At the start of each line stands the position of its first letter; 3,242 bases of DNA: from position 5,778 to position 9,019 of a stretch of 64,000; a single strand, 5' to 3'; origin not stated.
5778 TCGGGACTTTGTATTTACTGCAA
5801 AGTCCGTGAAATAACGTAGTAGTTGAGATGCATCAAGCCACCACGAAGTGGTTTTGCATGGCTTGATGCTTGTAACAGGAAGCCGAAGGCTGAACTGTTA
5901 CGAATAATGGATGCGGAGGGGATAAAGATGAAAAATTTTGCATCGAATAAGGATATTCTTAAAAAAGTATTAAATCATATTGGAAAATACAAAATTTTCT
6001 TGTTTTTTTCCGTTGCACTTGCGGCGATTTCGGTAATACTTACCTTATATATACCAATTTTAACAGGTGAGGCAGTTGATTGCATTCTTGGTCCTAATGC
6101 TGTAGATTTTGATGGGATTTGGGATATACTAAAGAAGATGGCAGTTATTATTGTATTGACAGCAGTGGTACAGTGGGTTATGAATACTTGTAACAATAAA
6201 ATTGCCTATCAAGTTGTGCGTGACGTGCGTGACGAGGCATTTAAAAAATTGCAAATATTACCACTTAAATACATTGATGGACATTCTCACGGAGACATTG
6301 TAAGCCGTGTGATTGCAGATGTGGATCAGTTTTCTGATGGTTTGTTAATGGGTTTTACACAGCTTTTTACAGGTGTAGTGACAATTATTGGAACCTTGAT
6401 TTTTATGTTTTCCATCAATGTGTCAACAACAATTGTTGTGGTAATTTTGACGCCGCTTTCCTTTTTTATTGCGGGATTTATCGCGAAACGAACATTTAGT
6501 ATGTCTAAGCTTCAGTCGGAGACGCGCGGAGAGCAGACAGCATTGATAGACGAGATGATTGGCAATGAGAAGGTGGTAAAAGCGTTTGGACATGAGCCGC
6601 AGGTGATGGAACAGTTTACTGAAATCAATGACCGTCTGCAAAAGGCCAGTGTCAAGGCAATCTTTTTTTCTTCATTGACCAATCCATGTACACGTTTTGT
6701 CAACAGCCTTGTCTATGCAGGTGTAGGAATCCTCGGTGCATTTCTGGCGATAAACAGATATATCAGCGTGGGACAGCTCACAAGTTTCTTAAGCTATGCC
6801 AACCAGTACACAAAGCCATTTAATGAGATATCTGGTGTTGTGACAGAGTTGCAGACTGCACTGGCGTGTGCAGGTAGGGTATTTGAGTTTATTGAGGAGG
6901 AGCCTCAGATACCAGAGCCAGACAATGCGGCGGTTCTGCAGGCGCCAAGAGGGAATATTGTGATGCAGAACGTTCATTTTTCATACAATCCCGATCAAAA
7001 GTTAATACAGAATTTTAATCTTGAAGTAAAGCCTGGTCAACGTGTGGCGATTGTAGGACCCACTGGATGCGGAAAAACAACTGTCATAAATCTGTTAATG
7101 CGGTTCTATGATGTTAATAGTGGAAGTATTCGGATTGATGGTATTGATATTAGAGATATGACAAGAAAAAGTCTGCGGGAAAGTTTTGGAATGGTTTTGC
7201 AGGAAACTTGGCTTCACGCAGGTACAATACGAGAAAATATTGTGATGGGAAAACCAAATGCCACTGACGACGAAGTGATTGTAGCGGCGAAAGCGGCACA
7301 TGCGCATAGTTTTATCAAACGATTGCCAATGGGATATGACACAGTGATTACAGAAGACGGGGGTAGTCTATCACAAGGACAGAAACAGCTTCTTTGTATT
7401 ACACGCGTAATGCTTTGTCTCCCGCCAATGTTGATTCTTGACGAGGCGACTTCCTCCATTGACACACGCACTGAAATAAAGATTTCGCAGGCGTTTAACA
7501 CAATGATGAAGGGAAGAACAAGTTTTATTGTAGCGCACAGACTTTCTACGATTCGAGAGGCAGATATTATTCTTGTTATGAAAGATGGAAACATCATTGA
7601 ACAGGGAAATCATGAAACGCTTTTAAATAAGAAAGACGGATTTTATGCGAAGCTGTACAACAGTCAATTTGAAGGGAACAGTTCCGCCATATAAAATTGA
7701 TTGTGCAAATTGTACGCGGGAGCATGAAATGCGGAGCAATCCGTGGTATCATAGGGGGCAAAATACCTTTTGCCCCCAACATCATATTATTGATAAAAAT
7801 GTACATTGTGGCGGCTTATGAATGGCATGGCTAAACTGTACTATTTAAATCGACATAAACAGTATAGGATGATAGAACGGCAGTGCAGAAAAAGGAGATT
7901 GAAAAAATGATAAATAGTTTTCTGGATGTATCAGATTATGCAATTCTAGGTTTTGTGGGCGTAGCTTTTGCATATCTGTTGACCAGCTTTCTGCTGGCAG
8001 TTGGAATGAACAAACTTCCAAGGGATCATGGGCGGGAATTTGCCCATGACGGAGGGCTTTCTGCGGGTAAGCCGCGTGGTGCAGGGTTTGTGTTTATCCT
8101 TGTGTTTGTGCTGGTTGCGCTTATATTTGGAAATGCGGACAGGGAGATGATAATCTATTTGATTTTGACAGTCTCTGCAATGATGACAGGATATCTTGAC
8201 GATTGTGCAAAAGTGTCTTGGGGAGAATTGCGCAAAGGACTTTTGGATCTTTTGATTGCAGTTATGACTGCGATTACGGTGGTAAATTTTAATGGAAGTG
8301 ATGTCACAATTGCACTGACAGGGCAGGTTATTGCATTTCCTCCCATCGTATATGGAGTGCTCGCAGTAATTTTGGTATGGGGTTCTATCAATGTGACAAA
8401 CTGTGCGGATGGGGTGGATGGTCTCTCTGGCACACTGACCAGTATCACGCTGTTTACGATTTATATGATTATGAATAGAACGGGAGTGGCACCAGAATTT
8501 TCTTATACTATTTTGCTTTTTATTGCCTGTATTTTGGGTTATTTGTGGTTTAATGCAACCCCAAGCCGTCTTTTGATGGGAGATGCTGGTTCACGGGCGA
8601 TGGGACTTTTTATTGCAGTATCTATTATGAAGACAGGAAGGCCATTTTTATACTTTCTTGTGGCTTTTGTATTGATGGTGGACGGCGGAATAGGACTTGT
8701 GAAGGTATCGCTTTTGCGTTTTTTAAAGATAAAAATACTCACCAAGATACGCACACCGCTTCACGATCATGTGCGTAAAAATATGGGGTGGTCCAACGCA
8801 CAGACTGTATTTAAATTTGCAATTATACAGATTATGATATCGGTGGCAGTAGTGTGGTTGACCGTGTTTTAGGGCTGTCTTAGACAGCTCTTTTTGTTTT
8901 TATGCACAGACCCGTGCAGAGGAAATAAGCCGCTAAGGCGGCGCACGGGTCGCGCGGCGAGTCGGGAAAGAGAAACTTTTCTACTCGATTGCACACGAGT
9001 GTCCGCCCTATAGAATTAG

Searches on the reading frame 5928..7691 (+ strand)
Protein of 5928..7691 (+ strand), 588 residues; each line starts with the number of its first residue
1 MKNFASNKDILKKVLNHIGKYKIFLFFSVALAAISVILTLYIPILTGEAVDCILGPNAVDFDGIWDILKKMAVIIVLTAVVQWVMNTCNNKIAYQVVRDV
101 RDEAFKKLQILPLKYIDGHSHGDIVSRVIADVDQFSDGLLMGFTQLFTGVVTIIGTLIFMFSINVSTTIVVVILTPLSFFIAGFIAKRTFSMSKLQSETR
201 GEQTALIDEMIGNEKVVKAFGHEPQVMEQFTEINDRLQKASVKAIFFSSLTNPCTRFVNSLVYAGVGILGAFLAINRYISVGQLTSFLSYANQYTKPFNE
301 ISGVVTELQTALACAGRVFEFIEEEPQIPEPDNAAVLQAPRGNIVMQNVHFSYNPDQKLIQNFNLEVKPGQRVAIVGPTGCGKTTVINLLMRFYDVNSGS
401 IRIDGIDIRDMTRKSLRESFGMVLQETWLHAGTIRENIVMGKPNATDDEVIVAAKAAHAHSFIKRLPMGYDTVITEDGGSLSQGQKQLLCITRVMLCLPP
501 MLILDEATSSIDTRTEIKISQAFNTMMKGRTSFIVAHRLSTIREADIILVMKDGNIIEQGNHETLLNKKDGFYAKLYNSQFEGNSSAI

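Call 17: search_protein_families(library=pfam, proteins=[window:5928-7691:+])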
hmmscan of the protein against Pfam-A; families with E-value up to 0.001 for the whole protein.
window:5928-7691:+ (588 aa): 5 families
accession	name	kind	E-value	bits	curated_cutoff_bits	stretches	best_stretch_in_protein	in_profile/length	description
PF00664.28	ABC_membrane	-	9.3e-49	167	28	1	25-297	1-273/274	ABC transporter transmembrane region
PF00005.33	ABC_tran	-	6.5e-33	114.7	25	1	361-509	2-137/137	ABC transporter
PF02463.25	SMC_N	-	3.6e-05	23.7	40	0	373-550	27-210/220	RecF/RecN/SMC N terminal domain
PF13401.12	AAA_22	-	0.00067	20.4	27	0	373-416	8-50/130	AAA domain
PF00004.35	AAA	-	0.0007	20.5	21.2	0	374-420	2-50/131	ATPase family associated with various cellular activities (AAA)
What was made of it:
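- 5928..7694 (+): ABC exporter half-transporter gene 2 (588 aa), intact. Pfam ABC_membrane 9.3e-49 and ABC_tran 6.5e-33 (call 17).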

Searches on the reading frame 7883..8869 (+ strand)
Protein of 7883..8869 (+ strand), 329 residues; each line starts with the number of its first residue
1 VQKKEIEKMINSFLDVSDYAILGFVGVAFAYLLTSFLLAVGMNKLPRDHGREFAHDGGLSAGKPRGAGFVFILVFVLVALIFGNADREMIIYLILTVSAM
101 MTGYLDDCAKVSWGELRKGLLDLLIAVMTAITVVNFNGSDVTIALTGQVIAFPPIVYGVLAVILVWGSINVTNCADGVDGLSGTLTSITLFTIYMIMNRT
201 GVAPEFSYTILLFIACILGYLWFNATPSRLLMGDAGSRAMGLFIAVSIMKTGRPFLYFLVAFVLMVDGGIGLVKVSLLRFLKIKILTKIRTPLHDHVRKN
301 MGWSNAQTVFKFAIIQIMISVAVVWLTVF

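Call 17: search_protein_families(library=pfam, proteins=[window:7883-8869:+])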
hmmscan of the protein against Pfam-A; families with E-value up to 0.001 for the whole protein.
window:7883-8869:+ (329 aa): 1 family
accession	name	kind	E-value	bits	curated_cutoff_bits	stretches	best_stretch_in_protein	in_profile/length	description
PF00953.26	Glycos_transf_4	-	3.2e-28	99.2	27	1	90-250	2-158/160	Glycosyl transferase family 4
